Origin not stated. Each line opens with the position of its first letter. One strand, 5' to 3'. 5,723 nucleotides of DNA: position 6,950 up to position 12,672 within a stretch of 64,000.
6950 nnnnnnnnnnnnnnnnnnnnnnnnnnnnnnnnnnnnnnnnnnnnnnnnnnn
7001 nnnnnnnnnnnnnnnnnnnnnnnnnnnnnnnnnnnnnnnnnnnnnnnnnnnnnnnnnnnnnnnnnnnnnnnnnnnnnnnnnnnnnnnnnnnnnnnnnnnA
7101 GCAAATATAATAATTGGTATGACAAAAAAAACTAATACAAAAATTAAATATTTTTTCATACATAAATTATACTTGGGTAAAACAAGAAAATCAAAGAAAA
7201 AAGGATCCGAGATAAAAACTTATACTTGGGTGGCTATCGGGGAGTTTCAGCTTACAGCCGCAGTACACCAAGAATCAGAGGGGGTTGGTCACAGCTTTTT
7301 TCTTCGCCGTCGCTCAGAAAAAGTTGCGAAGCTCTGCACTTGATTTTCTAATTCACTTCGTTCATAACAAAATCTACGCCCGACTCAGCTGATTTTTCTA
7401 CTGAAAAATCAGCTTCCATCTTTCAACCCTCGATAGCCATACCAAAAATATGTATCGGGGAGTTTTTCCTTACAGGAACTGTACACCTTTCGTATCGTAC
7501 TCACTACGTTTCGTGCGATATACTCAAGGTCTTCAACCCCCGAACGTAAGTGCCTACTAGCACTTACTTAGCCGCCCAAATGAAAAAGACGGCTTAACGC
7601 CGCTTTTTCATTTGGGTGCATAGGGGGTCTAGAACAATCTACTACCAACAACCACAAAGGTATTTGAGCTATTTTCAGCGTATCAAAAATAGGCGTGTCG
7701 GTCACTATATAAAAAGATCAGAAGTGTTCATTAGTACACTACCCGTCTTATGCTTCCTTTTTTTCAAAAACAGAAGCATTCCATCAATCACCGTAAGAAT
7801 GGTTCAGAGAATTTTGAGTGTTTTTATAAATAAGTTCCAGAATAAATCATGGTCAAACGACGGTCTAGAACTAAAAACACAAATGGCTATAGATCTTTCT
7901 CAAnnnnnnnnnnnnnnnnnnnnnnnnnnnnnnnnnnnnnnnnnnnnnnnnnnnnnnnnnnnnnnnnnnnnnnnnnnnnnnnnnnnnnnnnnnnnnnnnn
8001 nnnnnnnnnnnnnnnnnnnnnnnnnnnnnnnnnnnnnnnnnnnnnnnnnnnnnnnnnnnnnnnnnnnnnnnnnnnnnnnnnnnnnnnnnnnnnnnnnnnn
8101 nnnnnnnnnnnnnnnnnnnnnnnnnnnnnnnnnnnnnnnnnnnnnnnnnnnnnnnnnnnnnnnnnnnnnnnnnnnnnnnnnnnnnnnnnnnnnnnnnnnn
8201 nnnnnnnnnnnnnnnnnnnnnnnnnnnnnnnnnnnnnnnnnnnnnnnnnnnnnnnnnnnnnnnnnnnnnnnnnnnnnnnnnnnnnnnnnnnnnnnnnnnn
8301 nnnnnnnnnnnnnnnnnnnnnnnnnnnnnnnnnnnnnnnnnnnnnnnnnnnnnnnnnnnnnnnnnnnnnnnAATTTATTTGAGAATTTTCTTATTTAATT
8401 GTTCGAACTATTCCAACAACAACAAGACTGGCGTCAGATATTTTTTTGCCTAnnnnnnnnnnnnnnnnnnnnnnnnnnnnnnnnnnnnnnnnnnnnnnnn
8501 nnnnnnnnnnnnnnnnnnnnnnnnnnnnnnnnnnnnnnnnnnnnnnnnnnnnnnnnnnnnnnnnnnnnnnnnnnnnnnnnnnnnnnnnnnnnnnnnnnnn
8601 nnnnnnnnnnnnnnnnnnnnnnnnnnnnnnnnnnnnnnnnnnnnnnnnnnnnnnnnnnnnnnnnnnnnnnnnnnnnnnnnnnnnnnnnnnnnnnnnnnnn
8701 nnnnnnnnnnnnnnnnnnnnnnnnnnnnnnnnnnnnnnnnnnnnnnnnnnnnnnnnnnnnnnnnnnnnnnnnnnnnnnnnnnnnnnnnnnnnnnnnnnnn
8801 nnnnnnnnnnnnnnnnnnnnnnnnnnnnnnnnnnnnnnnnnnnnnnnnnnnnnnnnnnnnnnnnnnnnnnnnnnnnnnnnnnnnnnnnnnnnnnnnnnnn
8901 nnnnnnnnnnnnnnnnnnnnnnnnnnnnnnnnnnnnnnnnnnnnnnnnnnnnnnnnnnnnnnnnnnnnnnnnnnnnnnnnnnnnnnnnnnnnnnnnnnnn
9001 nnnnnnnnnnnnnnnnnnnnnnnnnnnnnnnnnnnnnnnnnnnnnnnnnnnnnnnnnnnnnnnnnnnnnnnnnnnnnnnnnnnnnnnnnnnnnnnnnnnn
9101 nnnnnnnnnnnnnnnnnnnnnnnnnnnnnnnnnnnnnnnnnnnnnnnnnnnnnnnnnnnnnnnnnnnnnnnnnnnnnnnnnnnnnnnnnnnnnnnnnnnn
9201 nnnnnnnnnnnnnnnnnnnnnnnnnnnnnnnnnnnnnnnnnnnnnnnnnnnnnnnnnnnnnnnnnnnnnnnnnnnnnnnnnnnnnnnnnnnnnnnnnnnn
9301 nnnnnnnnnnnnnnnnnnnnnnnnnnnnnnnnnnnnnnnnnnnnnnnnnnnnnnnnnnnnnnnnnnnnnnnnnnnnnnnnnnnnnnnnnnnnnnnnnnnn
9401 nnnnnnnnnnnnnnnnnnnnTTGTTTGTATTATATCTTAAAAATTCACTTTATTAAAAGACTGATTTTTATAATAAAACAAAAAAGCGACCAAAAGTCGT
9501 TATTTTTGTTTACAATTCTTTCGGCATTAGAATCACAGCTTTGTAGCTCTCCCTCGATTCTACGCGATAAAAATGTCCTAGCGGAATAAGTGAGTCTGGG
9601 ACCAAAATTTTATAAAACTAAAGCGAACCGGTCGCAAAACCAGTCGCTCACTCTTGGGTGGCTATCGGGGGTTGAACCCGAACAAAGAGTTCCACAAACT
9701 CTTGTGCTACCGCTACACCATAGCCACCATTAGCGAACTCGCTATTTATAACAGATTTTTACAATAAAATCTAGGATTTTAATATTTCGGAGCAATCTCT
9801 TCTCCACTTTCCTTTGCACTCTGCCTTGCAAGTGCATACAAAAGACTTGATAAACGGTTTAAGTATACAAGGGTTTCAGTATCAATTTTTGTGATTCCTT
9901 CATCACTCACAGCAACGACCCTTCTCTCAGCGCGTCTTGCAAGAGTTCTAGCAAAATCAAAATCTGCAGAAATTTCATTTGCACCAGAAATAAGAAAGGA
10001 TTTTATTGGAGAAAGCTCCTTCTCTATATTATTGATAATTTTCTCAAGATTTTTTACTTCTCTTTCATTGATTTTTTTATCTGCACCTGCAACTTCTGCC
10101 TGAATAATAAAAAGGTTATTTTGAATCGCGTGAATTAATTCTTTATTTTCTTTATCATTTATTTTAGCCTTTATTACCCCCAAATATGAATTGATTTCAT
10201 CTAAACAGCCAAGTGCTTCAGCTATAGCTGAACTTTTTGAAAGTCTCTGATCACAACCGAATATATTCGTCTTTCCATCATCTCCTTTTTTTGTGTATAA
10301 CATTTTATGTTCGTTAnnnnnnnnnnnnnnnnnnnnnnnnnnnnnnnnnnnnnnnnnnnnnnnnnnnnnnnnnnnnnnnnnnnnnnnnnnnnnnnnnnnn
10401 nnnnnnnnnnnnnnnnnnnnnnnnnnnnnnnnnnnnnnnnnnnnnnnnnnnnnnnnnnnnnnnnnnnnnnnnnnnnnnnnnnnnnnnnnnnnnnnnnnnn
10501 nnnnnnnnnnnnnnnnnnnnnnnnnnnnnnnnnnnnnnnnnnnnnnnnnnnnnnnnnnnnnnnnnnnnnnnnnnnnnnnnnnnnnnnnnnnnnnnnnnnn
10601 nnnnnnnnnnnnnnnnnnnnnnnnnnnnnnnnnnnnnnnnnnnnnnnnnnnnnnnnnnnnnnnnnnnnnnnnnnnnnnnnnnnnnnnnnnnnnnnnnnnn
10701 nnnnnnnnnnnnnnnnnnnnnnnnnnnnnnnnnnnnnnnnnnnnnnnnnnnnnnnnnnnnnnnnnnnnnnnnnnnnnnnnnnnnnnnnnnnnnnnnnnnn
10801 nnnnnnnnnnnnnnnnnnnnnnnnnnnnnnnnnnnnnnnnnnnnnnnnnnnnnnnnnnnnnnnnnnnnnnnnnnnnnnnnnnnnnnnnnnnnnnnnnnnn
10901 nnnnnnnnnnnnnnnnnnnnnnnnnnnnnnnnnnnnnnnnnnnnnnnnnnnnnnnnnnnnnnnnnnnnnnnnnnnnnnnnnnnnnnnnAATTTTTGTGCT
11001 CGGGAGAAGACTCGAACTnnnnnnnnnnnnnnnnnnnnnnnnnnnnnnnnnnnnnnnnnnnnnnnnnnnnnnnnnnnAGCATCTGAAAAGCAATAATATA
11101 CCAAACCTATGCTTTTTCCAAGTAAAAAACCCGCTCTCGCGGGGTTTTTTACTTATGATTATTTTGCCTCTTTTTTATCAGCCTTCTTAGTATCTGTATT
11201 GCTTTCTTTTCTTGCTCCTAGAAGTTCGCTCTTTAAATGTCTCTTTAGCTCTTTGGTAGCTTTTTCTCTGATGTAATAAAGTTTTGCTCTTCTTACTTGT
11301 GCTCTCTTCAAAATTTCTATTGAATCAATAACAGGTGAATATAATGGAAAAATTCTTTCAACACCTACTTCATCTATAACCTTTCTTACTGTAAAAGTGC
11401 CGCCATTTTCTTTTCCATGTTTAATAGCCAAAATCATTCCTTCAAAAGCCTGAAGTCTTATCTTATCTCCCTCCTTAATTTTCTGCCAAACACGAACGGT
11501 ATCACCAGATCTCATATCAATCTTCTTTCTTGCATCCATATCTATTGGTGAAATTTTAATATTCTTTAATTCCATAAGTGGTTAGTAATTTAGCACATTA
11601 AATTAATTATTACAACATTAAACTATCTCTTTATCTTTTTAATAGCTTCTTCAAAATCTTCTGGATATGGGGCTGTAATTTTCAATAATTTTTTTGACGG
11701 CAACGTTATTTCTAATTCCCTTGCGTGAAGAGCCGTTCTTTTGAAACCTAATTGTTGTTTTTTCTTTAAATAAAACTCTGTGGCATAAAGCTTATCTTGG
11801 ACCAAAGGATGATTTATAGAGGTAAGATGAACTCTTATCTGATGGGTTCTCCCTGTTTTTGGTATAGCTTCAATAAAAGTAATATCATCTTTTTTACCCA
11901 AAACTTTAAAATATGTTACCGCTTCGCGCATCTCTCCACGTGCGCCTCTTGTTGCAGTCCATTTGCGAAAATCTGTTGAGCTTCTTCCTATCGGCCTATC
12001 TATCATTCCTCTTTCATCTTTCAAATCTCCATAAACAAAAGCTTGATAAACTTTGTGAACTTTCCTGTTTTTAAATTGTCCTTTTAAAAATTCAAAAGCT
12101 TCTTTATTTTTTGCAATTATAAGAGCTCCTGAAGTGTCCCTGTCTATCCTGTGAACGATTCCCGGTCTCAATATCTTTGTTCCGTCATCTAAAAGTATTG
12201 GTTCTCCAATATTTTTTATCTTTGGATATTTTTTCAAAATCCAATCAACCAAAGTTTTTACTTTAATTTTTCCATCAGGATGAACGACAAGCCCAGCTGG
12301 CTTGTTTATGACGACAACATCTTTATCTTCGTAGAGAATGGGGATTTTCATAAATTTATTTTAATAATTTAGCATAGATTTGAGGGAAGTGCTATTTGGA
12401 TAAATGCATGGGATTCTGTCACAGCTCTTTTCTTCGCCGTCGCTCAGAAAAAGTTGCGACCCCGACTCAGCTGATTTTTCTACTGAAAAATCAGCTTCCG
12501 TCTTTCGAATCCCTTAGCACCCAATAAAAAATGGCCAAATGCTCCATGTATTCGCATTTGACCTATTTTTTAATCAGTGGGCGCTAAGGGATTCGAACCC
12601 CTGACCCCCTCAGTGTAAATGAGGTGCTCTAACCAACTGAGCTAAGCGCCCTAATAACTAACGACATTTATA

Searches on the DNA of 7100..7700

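Call 55: search_rna_families(source=window, start=7100, end=7700, threshold=evalue, max_evalue=10)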
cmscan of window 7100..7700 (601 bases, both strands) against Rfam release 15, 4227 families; matches with E-value up to 10: 4.
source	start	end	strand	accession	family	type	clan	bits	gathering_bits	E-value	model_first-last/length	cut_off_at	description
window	7387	7416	+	RF04297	mir-35_2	Gene; miRNA;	CL00088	18.7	41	0.32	1-62/62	no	mir-35_2 microRNA precursor family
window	7583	7665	+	RF02420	Bp1_162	Gene; sRNA;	-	18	50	2.5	1-100/100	no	Burkholderia sRNA Bp1_Cand612_SIPHT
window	7580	7648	-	RF02891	AgrB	Gene; antisense;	-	15.2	40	8.8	1-84/84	no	ArsR-gov region gene B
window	7387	7417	+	RF02262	MAT2A_C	Cis-reg;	-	14.3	47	7.8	12-42/52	no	MAT2A 3'UTR stem loop C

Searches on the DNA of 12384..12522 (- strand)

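Call 77: search_dna_similar(query=window:12384-12522:-, collection=phages, mode=distant, max_evalue=0.01, max_rows=10)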
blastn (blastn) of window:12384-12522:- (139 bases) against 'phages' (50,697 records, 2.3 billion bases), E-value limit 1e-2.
No match.
